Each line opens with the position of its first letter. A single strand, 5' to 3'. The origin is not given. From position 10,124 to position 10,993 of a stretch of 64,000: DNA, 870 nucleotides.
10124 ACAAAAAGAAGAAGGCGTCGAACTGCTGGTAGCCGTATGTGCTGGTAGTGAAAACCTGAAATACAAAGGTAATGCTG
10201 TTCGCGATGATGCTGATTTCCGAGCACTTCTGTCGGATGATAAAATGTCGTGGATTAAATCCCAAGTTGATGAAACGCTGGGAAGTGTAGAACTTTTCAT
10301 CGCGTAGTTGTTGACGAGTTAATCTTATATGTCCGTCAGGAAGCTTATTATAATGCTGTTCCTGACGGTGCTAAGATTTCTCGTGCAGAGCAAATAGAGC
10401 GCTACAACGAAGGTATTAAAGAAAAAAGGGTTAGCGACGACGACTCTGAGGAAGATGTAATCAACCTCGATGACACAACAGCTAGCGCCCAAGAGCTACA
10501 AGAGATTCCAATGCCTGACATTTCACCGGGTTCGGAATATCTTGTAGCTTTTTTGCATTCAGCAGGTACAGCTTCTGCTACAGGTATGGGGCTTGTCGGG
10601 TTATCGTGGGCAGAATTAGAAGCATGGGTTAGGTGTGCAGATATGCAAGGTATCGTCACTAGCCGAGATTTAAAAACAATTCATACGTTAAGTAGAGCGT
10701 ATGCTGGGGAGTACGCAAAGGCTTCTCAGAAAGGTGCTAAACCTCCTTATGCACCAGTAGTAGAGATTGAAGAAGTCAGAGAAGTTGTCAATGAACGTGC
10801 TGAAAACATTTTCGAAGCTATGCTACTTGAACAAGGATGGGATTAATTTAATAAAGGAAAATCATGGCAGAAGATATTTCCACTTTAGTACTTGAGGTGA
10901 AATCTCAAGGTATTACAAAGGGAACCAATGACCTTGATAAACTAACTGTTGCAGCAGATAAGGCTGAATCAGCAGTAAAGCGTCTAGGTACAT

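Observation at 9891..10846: Probable programmed -1 frameshift (G/GT-type) in the tail assembly chaperone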

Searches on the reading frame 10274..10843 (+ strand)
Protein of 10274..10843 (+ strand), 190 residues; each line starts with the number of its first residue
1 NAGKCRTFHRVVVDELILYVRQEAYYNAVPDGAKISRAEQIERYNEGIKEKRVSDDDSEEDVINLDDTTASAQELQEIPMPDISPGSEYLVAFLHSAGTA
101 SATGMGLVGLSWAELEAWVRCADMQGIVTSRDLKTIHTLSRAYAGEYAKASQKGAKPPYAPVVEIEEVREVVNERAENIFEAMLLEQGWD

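Call 6: search_dna_similar(query=window:10304-10843:+, collection=phages, mode=protein, max_rows=30, max_evalue=0.01)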
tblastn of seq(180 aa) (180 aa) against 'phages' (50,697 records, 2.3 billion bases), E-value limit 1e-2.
Records with a match: 6; places in all: 6; records where one place covers at least 80% of the query: 0.
Best place of each record, by identity: <60% 6.
By first word of the organism name: Acinetobacter 4; Salicola 2.
By host as written in the record: - 2; Salicola sp. M5 MPN 10^-2 23B 2; Acinetobacter calcoaceticus ATCC23055 1; Acinetobacter baumannii H4 1.
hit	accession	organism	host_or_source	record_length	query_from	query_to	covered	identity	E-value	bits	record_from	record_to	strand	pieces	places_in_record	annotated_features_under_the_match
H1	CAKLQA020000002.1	Acinetobacter phage MD-2021a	not known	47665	49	150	57%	29.4%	6e-7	54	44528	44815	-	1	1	none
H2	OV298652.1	Acinetobacter phage MD-2021a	not known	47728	49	150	57%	29.4%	6e-7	54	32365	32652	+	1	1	Uncharacterised protein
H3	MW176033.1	Acinetobacter phage Effie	Acinetobacter calcoaceticus ATCC23055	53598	49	149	56%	28.7%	2e-6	52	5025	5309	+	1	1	90: hypothetical protein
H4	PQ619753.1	Acinetobacter phage HHU4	Acinetobacter baumannii H4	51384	70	150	45%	30.9%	2e-6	52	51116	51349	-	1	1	hypothetical protein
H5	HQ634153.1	Salicola phage CGphi29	Salicola sp. M5 MPN 10^-2 23B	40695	70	151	46%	28.0%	4e-4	45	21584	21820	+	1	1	hypothetical protein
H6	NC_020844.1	Salicola phage CGphi29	Salicola sp. M5 MPN 10^-2 23B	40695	70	151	46%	28.0%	4e-4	45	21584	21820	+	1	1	hypothetical protein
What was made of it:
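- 10505..10843 (+): Conserved C-terminal domain of T, beginning at the invariant IPMP motif. The ATG at 10511 is the Met of this motif. Distant tblastn hits in Salicola and Acinetobacter phages (call 6).
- Tried and rejected: T gave only six weak hits (call 6).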

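Call 7: search_protein_families(library=phrogs, proteins=[window:10274-10843:+], max_evalue=0.1)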
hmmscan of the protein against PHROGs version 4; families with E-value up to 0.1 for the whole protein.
window:10274-10843:+ (190 aa): 2 families
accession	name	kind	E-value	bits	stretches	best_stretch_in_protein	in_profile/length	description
phrog_18915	-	unknown function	3.5e-08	34.8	1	80-172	40-125/135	-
phrog_4966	-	unknown function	0.0072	16.6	1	69-152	226-305/311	-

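Call 8: search_protein_families(library=pfam, proteins=[window:10274-10843:+], max_evalue=0.1)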
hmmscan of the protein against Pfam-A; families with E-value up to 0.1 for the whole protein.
window:10274-10843:+ (190 aa): 0 families

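Call 10: find_related_loci(query=window:10304-10843:+, collection=viral_contigs, flank=4000)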
Query window:10304-10843:+ (180 aa) in viral_contigs; peptide patterns used: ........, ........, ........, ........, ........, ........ (x = any residue, [..] = any of these).
13 stretches matched a pattern; 11 encode a relative of the query (tblastn E <= 1e-3); 11 distinct loci.
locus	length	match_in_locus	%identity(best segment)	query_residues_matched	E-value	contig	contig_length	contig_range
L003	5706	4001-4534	62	1-177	3e-67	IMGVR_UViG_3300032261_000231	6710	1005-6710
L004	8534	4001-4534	62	1-177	3e-67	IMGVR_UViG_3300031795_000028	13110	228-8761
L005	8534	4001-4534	62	1-177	3e-67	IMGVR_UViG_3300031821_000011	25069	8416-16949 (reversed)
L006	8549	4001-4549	55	1-180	4e-60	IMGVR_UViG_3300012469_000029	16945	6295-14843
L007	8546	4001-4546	54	1-180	3e-57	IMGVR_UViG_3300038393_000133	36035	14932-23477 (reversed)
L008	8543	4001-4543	54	1-177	1e-54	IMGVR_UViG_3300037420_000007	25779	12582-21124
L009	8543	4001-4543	54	1-177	1e-54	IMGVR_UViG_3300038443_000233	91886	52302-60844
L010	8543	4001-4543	54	1-177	1e-54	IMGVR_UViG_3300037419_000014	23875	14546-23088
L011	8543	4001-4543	54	1-177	1e-54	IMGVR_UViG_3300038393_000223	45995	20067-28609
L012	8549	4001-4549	55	1-180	2e-54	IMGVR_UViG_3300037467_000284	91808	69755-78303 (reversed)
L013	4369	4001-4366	58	1-122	3e-38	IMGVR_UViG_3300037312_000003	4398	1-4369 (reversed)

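Call 18: find_related_loci(query=A1, collection=genome_contigs, flank=3000)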
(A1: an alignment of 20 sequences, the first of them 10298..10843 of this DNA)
Query A1 (182 aa) in genome_contigs; peptide patterns used: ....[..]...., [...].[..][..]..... (x = any residue, [..] = any of these).
32 stretches matched a pattern, but none encodes a relative of the query by tblastn (E <= 1e-3).
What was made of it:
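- The host is unknown: the scan of 185,579 genomes gave nothing (call 18).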

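Call 19: find_related_loci(query=A1, collection=metagenome_contigs, flank=3000)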
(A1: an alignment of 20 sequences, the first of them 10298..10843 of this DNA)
Query A1 (182 aa) in metagenome_contigs; peptide patterns used: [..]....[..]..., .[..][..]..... (x = any residue, [..] = any of these).
177 stretches matched a pattern; 9 encode a relative of the query (tblastn E <= 1e-3); 9 distinct loci.
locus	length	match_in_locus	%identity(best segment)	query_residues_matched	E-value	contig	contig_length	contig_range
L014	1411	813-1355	68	1-179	1e-82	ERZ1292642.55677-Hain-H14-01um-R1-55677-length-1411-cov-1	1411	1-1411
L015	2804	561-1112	64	1-182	3e-77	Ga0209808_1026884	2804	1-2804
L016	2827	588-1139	64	1-182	4e-77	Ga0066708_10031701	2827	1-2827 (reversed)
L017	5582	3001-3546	61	4-180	3e-69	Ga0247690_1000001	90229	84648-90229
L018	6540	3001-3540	61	1-179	2e-68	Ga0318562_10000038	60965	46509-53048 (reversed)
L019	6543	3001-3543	55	1-179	5e-65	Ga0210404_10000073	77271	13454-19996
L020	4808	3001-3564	54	1-182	1e-60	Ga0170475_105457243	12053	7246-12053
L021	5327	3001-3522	54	1-179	2e-59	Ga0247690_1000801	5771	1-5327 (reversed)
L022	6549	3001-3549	54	2-182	1e-58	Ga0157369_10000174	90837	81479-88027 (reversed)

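Call 59: predict_structure(alignment_id=A1)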
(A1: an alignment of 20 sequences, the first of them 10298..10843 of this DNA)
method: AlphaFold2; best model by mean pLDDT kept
length: 182 residues; sequences in the alignment: 20
mean_pLDDT: 55.8   pTM: 0.50
mean pLDDT of the five models: 55.8, 53.2, 52.0, 50.0, 42.9
residues with pLDDT >= 90: 0; 70-90: 31; 50-70: 91; < 50: 60
segments of 3 or more residues with pLDDT < 50: 28-30, 42-71, 146-159
pLDDT, mean of each block of 10 residues (from residue 1): 62 65 53 53 40 34 37 57 68 55 71 74 73 68 51 42 49 56 40
secondary structure, 60 per line:
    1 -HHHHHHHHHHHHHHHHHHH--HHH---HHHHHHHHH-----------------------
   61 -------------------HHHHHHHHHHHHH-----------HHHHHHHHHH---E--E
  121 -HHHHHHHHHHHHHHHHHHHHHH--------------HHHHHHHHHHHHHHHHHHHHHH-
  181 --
elements in order: H2-20 H29-37 H80-92 H104-113 H122-143 H158-179
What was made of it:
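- Tried and rejected: The AF2 model of T was too poor (pLDDT 56) for a fold search (call 59).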

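Call 60: get_annotated_region(hit=H5, flank=2500)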
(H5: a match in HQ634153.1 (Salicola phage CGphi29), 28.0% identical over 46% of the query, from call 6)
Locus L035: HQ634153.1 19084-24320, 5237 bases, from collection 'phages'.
description: Salicola phage CGphi29 genomic sequence.
organism: Salicola phage CGphi29 (NCBI taxid 754067)
taxonomy: Viruses; Duplodnaviria; Heunggongvirae; Uroviricota; Caudoviricetes
host: Salicola sp. M5 MPN 10^-2 23B; source: -; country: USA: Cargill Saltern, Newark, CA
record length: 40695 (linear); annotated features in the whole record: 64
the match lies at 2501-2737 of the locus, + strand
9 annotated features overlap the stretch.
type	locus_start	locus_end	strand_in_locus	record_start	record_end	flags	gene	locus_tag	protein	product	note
CDS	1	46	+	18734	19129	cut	-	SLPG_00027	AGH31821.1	hypothetical protein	-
CDS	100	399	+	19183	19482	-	-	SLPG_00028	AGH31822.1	hypothetical protein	-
CDS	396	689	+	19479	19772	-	-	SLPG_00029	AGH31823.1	hypothetical protein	-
CDS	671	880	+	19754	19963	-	-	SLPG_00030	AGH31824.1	hypothetical protein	-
CDS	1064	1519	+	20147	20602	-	-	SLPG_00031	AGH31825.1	hypothetical protein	-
CDS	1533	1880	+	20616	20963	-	-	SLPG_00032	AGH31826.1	hypothetical protein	-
CDS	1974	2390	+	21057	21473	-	-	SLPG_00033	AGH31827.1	hypothetical protein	-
CDS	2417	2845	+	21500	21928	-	-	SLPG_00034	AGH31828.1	hypothetical protein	-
CDS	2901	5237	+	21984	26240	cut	-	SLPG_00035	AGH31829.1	hypothetical protein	-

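Call 61: get_annotated_region(hit=H3, flank=2500)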
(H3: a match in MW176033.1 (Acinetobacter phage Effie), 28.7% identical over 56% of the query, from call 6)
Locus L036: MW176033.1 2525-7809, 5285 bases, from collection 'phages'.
description: Acinetobacter phage Effie, complete genome.
organism: Acinetobacter phage Effie (NCBI taxid 2853092)
taxonomy: Viruses; Duplodnaviria; Heunggongvirae; Uroviricota; Caudoviricetes
host: Acinetobacter calcoaceticus ATCC23055; source: sewage influent, Birmingham, AL; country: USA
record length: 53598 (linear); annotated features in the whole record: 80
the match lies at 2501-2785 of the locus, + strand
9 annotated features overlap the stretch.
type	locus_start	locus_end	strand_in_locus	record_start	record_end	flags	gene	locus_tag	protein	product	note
CDS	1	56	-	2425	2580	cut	40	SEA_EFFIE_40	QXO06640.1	hypothetical protein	-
CDS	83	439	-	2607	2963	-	50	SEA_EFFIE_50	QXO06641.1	hypothetical protein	-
CDS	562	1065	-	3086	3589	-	60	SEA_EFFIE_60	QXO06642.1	hypothetical protein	-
CDS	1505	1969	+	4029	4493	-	70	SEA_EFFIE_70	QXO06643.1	hypothetical protein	-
CDS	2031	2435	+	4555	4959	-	80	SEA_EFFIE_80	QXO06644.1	hypothetical protein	-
CDS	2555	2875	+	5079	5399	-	90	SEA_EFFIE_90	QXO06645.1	hypothetical protein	-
CDS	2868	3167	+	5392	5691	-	100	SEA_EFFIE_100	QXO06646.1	hypothetical protein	-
CDS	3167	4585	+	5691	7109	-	110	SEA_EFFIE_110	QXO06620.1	terminase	-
CDS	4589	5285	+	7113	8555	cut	120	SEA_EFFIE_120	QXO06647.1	hypothetical protein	-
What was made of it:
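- PHROG 18915 (135 aa) and the Salicola and Acinetobacter homologues are annotated as stand-alone proteins (calls 7, 60, 61).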

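Call 74: search_protein_families(library=ncbifam, proteins=[window:10298-10843:+], max_evalue=1)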
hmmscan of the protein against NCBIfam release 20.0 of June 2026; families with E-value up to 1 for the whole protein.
window:10298-10843:+ (182 aa): 0 families

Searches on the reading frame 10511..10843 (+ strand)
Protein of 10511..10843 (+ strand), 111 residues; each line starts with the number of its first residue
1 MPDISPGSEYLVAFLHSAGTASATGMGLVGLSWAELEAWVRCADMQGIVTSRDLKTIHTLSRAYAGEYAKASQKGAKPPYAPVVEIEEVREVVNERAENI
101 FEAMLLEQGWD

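Call 7: search_protein_families(library=phrogs, proteins=[window:10511-10843:+], max_evalue=0.1)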
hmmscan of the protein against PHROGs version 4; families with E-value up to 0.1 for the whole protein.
window:10511-10843:+ (111 aa): 2 families
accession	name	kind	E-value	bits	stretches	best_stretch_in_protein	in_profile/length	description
phrog_18915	-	unknown function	2.3e-08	35.4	1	7-94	45-126/135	-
phrog_4966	-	unknown function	0.018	15.3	1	7-74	241-306/311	-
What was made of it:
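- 10505..10843 (+): PHROG 18915 match, E 3.5e-8 (call 7).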

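Call 8: search_protein_families(library=pfam, proteins=[window:10511-10843:+], max_evalue=0.1)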
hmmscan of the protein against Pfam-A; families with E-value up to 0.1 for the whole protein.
window:10511-10843:+ (111 aa): 0 families
